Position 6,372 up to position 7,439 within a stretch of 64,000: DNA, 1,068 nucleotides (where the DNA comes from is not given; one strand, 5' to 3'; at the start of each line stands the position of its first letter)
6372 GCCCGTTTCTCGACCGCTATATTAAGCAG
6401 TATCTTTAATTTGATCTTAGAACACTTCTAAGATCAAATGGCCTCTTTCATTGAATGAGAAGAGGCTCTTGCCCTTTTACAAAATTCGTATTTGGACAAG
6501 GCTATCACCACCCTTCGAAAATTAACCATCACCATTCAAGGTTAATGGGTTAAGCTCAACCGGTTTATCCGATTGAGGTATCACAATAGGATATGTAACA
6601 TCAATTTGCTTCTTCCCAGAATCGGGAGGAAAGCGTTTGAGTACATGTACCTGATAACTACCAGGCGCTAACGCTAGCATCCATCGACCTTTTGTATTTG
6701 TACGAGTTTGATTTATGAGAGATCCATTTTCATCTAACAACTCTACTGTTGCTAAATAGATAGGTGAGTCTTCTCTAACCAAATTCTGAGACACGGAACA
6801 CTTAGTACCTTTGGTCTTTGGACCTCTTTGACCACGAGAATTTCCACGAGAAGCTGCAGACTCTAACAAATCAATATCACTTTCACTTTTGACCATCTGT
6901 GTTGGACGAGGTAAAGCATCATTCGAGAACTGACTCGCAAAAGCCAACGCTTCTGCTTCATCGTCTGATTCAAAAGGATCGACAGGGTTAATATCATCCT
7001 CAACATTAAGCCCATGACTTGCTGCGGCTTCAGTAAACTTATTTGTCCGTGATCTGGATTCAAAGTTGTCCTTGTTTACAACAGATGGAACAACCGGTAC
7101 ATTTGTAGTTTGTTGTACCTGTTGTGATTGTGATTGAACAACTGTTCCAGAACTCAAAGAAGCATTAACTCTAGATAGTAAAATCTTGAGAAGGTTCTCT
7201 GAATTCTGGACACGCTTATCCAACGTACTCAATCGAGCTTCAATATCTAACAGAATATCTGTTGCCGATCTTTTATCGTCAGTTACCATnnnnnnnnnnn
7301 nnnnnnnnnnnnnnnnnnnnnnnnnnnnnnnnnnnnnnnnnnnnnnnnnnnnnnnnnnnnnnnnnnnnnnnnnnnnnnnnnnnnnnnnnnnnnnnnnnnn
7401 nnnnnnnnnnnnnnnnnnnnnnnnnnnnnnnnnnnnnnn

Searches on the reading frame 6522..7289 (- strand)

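Call 66: search_protein_families(library=pfam, proteins=[window:6522-7289:-], max_evalue=0.001)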
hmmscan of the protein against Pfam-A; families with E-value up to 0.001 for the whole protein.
window:6522-7289:- (255 aa): 3 families
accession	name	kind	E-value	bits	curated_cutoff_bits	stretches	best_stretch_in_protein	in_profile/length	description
PF13620.12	CarboxypepD_reg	-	8e-06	26.6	32.3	1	174-216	11-54/82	Carboxypeptidase regulatory-like domain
PF17210.9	SdrD_B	-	0.00016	22.3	29.7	1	174-218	21-66/112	SdrD B-like domain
PF07210.18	DUF1416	-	0.00087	19.6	23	0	166-220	22-76/97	Protein of unknown function (DUF1416)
